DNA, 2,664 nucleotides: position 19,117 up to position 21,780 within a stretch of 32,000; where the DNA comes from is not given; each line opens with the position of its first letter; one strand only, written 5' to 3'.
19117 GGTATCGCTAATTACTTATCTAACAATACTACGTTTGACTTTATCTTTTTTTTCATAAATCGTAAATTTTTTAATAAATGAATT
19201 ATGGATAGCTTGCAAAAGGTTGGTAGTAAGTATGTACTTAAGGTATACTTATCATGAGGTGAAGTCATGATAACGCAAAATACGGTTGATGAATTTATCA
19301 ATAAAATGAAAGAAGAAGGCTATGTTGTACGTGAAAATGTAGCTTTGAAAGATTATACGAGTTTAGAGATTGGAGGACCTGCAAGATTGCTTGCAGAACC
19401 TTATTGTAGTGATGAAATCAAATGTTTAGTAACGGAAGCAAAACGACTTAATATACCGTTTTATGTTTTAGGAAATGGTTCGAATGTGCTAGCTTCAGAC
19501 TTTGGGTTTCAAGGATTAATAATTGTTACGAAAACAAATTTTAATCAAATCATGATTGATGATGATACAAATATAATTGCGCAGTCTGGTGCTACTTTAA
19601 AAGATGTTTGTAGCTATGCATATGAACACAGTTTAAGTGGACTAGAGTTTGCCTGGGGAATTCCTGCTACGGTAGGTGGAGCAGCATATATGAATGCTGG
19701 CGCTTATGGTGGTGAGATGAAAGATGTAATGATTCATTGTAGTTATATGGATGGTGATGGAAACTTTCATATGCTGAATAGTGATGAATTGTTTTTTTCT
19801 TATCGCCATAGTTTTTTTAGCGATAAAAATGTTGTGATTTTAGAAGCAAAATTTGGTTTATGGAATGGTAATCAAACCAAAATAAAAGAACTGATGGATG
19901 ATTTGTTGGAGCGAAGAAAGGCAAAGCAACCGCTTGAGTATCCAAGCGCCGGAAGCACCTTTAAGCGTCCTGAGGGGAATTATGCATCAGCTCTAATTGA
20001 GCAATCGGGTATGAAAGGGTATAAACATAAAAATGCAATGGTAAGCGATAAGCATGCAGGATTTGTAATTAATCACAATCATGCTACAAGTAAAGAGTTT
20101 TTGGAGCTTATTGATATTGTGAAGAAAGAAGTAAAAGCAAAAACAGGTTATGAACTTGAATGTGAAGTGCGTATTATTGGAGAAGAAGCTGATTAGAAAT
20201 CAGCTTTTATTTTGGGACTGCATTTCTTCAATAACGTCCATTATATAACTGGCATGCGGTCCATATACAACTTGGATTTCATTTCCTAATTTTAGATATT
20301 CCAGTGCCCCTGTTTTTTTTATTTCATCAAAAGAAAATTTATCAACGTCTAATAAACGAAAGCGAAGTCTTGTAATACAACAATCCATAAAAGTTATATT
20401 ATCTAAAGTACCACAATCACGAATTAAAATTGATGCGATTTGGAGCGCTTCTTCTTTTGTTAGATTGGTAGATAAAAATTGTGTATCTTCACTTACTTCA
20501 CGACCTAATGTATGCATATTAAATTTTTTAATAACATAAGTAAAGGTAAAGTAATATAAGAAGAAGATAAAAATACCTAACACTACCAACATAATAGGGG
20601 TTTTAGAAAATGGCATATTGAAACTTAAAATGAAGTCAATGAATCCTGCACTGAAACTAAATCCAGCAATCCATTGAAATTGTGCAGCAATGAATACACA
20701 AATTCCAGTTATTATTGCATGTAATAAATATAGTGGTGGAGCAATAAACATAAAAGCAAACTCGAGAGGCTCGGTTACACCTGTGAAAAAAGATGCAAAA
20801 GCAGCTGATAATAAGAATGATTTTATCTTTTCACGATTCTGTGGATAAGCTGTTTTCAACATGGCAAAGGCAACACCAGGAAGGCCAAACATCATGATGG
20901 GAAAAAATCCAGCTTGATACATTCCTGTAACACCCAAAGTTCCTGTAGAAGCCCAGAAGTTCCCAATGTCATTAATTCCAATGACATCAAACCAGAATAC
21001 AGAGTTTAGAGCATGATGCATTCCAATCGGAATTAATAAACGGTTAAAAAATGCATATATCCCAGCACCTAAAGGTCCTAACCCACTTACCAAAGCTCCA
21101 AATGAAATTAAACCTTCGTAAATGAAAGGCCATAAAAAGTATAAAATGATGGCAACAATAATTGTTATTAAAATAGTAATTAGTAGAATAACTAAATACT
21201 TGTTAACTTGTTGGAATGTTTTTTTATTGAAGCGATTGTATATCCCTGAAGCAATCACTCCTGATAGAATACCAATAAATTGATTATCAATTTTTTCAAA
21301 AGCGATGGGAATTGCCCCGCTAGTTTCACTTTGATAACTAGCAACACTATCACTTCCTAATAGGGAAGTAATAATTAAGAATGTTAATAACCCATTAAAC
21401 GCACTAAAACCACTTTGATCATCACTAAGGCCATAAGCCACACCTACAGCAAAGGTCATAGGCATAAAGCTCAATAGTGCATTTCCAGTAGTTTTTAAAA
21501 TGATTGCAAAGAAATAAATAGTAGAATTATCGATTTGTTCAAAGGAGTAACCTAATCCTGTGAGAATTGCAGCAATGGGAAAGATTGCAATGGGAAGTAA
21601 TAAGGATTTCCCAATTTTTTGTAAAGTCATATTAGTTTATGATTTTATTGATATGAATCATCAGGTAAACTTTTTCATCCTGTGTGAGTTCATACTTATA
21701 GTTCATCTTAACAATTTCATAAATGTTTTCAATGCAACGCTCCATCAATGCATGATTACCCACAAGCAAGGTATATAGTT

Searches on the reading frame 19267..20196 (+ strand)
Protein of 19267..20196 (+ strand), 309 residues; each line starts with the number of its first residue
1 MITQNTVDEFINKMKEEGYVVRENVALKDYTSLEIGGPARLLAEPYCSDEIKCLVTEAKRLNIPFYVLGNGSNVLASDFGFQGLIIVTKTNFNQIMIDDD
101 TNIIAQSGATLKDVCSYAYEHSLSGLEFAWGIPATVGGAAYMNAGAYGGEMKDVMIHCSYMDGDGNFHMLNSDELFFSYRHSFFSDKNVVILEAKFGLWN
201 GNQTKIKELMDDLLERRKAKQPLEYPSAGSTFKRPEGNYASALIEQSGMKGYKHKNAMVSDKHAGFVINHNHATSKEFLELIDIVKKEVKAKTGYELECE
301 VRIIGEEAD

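Call 6: search_protein_families(library=ncbifam, proteins=[window:19267-20196:+])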
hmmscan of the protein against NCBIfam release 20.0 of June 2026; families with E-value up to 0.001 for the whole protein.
window:19267-20196:+ (309 aa): 7 families
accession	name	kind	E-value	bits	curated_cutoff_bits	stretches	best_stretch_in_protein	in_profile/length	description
NF010480.0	PRK13905.1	equivalog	5.6e-101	337.4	259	1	11-307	6-301/303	UDP-N-acetylmuramate dehydrogenase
TIGR00179.1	murB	equivalog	1.9e-67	227.5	144.5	1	27-305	1-290/290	UDP-N-acetylmuramate dehydrogenase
NF011245.0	PRK14651.1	equivalog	4.9e-46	157.1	224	1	23-297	5-266/273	UDP-N-acetylmuramate dehydrogenase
NF010479.0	PRK13904.1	equivalog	1.6e-43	149.1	273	1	54-304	24-258/258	UDP-N-acetylmuramate dehydrogenase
NF010478.0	PRK13903.1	equivalog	8.4e-40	136.7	231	2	16-203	10-198/362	UDP-N-acetylmuramate dehydrogenase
NF000755.0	PRK00046.1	equivalog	2.8e-37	128.2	277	2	22-206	5-194/343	UDP-N-acetylmuramate dehydrogenase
NF011242.0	PRK14648.1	equivalog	6.8e-37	127.4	426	2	20-155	11-149/354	UDP-N-acetylmuramate dehydrogenase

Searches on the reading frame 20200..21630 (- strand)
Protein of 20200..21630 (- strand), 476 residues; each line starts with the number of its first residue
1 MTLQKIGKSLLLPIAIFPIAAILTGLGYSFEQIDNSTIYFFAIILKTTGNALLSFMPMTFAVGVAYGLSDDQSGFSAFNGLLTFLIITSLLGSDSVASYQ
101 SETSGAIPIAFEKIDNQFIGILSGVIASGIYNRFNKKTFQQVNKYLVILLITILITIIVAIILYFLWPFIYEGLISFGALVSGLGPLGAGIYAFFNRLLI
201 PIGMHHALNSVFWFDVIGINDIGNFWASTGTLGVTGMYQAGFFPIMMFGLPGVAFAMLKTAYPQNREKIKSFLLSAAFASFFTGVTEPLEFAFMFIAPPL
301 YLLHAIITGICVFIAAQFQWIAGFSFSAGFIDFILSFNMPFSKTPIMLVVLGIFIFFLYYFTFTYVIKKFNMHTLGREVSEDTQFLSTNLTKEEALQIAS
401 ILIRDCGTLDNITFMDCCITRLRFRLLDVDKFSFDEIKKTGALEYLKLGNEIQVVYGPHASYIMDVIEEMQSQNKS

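Call 6: search_protein_families(library=ncbifam, proteins=[window:20200-21630:-])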
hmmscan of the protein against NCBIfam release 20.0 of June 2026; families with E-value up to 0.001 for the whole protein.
window:20200-21630:- (476 aa): 14 families
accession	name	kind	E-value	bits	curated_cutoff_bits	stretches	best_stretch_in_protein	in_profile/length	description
TIGR01998.1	PTS-II-BC-nag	equivalog_domain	8.1e-146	486.5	553.2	1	3-467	5-474/475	N-acetylglucosamine-specific PTS transporter subunit IIBC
TIGR02002.1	PTS-II-BC-glcB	equivalog_domain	2e-93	313.8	591.8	1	2-469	7-498/502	glucose-specific PTS transporter subunit IIBC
NF007608.0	PRK10255.1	equivalog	2.4e-85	287.3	1010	1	3-470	7-465/648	PTS N-acetyl glucosamine transporter subunit IIABC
NF008301.0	PRK11089.1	equivalog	7.3e-80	268.9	647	1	2-469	8-472/477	PTS glucose transporter subunit IIBC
TIGR02004.1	PTS-IIBC-malX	hypoth_equivalog_domain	8.7e-62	209.3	632.2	1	3-470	8-516/517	maltose/glucose-specific PTS transporter subunit IIBC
NF007509.0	PRK10110.1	subfamily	1.1e-58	199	665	1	3-471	15-525/530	PTS maltose transporter subunit IICB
TIGR02003.1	PTS-II-BC-unk1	hypoth_equivalog_domain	1.9e-50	171.9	649.85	2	249-470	315-544/547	PTS transporter subunit IIBC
TIGR02005.1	PTS-IIBC-alpha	subfamily_domain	6.6e-46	156.7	607.3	1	3-470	4-523/524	alpha-glucoside-specific PTS transporter subunit IIBC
TIGR00852.1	pts-Glc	subfamily_domain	8.8e-41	140.1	291.1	1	49-316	1-286/290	maltose/glucose-specific PTS transporter subunit IIC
TIGR01995.1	PTS-II-ABC-beta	subfamily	2.3e-15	56.1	614.7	2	43-372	143-452/618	beta-glucoside-specific PTS transporter subunit IIABC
NF007255.0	PRK09702.1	equivalog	2.7e-11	43.4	321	1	349-469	13-144/161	PTS sugar transporter subunit IIB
TIGR00826.1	EIIB_glc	domain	7.7e-08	32.6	45.75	1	368-457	1-88/88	glucose PTS transporter subunit EIIB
NF007311.0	PRK09796.1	equivalog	2.2e-05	23.2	722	1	397-470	7-81/485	PTS cellobiose/arbutin/salicin transporter subunit IIBC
TIGR01992.1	PTS-IIBC-Tre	equivalog_domain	0.00097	18.1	591.95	0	398-461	3-67/463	PTS system trehalose-specific EIIBC component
